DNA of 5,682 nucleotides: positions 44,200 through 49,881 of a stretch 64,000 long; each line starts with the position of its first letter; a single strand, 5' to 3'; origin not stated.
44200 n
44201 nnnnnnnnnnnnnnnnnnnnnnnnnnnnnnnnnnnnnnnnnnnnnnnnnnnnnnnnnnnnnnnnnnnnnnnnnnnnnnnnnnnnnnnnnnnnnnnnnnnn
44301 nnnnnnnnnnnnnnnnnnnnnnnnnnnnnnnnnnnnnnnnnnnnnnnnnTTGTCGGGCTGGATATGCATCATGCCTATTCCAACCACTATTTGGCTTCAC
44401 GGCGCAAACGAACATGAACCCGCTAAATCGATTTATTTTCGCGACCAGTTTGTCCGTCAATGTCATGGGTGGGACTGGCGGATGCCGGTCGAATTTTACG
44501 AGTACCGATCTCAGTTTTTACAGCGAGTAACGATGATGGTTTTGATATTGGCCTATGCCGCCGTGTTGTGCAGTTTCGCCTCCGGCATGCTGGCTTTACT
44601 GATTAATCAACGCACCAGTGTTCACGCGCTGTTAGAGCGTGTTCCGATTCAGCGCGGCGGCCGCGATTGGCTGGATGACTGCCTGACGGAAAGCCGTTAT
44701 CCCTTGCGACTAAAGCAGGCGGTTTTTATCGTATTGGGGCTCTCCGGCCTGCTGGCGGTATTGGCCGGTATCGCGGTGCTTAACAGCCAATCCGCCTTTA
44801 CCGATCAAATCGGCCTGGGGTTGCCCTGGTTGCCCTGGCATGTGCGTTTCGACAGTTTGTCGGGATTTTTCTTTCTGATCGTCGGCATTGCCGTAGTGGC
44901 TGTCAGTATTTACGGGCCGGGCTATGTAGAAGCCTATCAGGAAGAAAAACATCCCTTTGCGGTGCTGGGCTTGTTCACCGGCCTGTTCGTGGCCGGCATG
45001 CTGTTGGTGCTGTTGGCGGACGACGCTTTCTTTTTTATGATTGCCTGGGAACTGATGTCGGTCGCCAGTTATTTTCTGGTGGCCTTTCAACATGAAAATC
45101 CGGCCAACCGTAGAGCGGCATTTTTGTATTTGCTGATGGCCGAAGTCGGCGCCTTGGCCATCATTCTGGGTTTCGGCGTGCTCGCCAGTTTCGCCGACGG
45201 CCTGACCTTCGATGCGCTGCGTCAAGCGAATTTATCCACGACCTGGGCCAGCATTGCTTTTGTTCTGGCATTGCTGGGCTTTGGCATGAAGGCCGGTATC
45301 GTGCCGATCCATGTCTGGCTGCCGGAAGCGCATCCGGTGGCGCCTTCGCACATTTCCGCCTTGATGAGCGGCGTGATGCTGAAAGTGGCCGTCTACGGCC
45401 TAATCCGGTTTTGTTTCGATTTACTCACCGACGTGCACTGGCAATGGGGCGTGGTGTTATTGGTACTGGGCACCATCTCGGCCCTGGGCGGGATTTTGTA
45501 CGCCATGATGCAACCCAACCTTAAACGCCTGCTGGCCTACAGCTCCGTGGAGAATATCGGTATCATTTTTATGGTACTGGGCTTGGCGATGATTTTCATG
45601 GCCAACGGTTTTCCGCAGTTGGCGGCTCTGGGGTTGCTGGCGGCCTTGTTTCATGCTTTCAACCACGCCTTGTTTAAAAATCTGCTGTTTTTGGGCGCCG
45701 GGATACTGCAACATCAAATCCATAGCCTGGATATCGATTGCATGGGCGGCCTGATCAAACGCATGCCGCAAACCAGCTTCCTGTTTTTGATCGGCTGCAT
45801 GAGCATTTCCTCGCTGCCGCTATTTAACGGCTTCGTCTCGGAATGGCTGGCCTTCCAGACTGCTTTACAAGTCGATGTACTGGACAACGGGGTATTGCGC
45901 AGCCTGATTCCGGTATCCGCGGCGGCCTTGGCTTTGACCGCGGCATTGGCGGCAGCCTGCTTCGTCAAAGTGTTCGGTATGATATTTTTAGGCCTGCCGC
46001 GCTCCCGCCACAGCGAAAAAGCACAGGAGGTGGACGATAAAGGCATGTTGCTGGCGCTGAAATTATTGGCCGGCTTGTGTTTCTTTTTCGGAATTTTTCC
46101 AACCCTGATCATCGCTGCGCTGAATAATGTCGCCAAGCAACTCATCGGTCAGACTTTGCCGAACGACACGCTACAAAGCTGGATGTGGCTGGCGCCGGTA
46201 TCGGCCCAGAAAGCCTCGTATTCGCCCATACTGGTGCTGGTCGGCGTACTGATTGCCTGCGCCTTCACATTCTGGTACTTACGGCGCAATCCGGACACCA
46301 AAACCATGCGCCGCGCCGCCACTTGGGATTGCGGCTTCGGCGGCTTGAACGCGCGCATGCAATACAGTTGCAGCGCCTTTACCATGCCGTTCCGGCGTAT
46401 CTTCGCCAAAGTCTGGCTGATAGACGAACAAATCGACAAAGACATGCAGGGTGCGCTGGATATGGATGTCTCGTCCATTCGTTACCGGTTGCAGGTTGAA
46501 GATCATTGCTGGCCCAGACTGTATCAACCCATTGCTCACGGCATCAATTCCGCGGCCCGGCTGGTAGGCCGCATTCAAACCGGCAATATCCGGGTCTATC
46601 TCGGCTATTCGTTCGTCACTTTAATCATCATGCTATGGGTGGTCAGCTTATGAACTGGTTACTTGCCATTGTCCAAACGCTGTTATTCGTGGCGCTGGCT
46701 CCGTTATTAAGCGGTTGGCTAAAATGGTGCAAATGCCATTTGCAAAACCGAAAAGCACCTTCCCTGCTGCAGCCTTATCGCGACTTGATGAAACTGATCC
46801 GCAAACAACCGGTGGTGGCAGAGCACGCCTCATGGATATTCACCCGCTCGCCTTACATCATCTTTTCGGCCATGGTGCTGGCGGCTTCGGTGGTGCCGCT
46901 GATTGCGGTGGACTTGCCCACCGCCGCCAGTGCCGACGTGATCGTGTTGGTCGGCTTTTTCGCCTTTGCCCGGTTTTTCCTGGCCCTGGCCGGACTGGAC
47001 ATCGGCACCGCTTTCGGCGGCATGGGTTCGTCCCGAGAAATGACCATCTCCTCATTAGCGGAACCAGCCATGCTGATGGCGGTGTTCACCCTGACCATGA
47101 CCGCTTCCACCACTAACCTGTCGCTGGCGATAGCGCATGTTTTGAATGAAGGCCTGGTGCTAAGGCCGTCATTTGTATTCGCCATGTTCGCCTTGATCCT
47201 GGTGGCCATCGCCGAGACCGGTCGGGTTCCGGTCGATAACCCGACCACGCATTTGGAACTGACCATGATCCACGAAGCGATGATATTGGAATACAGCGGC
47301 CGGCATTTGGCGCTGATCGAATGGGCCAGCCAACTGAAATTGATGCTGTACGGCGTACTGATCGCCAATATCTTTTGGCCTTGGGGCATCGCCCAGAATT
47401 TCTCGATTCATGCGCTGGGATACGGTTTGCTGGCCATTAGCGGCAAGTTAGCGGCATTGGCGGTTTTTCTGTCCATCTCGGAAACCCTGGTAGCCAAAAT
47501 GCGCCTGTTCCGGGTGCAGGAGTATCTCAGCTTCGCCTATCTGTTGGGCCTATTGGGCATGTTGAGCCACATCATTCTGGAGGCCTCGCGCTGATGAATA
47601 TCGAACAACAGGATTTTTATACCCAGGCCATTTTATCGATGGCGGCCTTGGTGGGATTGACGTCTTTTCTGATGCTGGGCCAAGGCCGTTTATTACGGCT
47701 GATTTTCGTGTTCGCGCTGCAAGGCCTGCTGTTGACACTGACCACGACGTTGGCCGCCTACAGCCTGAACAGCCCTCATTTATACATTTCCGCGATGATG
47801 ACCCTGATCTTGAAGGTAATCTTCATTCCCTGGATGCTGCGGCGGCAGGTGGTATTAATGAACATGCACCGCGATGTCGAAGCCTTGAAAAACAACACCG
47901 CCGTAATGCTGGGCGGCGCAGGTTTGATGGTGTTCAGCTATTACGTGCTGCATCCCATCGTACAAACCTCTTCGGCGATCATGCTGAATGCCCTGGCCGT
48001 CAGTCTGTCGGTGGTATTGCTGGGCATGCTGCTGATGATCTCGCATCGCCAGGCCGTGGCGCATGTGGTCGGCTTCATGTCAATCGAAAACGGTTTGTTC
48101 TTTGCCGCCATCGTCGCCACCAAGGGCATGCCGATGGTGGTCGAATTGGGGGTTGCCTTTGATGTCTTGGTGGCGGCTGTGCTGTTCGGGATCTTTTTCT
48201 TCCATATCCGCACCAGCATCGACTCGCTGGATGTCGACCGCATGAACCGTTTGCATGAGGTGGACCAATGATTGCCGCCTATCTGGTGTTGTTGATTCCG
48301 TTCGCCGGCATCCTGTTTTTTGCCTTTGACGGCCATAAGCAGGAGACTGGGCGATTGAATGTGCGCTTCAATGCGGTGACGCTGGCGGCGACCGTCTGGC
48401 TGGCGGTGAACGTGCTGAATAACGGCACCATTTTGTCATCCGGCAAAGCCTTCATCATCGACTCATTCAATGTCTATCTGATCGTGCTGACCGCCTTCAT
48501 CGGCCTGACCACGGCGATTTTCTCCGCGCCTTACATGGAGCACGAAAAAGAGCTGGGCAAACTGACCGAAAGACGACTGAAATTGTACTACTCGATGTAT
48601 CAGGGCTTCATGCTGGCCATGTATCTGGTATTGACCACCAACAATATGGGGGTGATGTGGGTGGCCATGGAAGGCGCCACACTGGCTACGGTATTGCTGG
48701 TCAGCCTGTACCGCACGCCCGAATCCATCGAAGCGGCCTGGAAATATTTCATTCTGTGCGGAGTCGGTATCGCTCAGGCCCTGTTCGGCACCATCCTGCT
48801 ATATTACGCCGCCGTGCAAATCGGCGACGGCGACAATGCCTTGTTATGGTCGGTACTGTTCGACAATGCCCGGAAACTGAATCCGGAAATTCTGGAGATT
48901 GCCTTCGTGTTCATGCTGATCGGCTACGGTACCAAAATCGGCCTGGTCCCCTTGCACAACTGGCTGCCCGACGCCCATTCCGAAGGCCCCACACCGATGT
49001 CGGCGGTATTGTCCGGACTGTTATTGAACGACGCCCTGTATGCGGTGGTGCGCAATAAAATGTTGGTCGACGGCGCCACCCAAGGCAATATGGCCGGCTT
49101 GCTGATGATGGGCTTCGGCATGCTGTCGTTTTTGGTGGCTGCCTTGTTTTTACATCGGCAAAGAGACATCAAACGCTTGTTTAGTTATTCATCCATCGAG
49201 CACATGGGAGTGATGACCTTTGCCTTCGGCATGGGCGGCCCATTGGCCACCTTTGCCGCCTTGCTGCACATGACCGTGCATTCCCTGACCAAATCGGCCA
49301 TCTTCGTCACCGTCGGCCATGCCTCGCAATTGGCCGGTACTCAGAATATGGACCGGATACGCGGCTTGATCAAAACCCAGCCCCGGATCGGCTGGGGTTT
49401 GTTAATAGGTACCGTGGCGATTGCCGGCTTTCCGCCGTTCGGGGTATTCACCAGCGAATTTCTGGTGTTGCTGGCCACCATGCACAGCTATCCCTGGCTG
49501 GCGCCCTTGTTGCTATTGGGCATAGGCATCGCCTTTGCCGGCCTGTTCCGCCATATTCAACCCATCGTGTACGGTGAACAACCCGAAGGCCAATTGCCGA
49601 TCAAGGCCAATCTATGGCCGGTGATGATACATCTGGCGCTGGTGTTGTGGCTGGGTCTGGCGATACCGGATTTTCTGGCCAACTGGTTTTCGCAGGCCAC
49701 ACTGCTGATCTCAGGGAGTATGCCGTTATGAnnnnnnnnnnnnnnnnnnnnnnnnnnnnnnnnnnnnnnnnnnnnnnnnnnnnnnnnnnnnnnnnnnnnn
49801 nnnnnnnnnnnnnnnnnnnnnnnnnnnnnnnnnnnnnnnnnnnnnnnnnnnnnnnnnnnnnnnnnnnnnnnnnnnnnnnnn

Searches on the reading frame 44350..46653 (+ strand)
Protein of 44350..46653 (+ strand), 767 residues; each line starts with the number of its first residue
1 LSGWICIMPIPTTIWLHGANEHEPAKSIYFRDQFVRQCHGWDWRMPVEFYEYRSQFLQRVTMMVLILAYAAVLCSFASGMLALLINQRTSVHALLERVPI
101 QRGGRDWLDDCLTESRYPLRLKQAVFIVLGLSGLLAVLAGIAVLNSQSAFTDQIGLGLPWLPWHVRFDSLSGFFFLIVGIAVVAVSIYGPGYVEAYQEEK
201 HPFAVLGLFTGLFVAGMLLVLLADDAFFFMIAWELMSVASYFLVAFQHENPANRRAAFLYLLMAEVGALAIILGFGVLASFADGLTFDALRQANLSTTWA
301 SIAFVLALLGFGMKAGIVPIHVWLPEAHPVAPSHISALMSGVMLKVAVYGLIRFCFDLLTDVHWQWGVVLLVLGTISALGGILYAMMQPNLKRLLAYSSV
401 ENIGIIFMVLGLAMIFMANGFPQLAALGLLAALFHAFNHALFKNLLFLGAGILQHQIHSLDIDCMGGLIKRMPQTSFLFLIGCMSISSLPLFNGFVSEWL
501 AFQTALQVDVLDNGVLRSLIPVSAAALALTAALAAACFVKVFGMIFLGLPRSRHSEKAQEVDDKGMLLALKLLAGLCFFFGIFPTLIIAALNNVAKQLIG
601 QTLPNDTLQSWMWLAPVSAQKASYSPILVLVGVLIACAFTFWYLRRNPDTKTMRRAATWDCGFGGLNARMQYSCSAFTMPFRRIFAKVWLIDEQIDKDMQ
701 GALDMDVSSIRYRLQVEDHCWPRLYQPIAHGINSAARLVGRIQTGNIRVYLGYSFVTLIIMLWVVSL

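Call 3: search_protein_families(library=pfam, proteins=[window:44350-46653:+], max_evalue=0.01)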
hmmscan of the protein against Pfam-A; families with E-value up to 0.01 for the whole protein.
window:44350-46653:+ (767 aa): 1 family
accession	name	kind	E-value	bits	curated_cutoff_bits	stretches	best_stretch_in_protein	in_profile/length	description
PF00361.26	Proton_antipo_M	-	1.8e-54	185.4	21.5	1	223-510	1-280/294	NADH:quinone oxidoreductase/Mrp antiporter, TM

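Call 5: search_protein_families(library=ncbifam, proteins=[window:44350-46653:+], max_evalue=0.01)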
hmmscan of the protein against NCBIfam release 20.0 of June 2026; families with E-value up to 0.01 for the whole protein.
window:44350-46653:+ (767 aa): 73 families (the best 25 are shown)
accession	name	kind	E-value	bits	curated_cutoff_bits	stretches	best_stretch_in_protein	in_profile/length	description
NF005086.0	PRK06521.1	equivalog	1e-248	827.3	667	1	62-766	2-668/669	hydrogenase 4 subunit B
NF006418.0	PRK08667.1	equivalog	1.8e-145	486.1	794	2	123-590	32-492/644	hydrogenase membrane subunit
NF006240.0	PRK08376.1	subfamily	3.8e-73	247.1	662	1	167-594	88-502/521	putative monovalent cation/H+ antiporter subunit D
NF005958.0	PRK08042.1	equivalog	3.6e-70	237.5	727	1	132-689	42-564/608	formate hydrogenlyase subunit 3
NF006419.0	PRK08668.1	equivalog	8.8e-67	226.2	617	1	166-687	67-533/613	NADH dehydrogenase subunit M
TIGR01972.1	NDH_I_M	subfamily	1.2e-62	212.3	263.8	1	161-600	70-484/486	NADH-quinone oxidoreductase subunit M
NF009310.0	PRK12668.1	equivalog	1.7e-60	205.4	564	1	164-763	63-581/584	Na(+)/H(+) antiporter subunit D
TIGR00940.1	2a6301s01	subfamily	4.8e-59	200.5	920.45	1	135-643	46-546/793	monovalent cation:proton antiporter subunit A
NF009288.0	PRK12648.1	equivalog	1e-58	199.3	1104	1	138-614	50-502/954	monovalent cation/H+ antiporter subunit A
NF009285.0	PRK12645.1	equivalog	5.2e-56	190.4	1028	1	157-643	61-553/804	Na+/H+ antiporter subunit A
NF005141.0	PRK06590.1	equivalog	6.1e-56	190.6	556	1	131-765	41-609/615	NADH-quinone oxidoreductase subunit L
NF005046.0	PRK06459.1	equivalog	6.1e-56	190.3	460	1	167-765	44-584/587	hydrogenase 4 subunit B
NF009287.0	PRK12647.1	equivalog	7.7e-56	190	937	1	165-611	72-494/773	putative monovalent cation/H+ antiporter subunit A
TIGR01974.1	NDH_I_L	subfamily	1.7e-52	179.2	407.5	1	162-764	75-628/630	NADH-quinone oxidoreductase subunit L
NF009284.0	PRK12644.1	equivalog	1.4e-49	169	962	1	160-613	60-500/975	Na+/H+ antiporter subunit A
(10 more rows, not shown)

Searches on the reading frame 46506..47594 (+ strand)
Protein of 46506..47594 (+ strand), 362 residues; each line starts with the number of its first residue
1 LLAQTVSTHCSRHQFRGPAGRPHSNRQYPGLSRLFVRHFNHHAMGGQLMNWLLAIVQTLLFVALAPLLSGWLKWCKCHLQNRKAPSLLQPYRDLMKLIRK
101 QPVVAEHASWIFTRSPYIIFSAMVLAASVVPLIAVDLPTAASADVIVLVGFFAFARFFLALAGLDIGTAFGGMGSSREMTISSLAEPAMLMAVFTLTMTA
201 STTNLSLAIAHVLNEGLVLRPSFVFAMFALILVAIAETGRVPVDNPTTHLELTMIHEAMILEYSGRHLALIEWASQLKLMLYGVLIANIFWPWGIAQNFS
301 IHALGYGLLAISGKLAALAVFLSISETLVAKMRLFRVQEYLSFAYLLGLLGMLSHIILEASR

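Call 63: search_protein_families(library=pfam, proteins=[window:46506-47594:+], max_evalue=0.00001)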
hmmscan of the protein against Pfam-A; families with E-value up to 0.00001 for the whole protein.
window:46506-47594:+ (362 aa): 1 family
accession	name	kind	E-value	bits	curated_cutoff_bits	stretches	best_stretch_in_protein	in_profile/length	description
PF00146.26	NADHdh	-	2.7e-34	119.4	27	1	56-340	6-281/298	NADH dehydrogenase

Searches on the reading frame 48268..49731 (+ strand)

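Call 63: search_protein_families(library=pfam, proteins=[window:48268-49731:+], max_evalue=0.00001)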
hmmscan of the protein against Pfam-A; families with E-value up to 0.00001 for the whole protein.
window:48268-49731:+ (487 aa): 1 family
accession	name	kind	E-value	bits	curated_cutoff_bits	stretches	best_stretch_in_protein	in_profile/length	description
PF00361.26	Proton_antipo_M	-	3.4e-52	177.9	21.5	1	125-416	2-288/294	NADH:quinone oxidoreductase/Mrp antiporter, TM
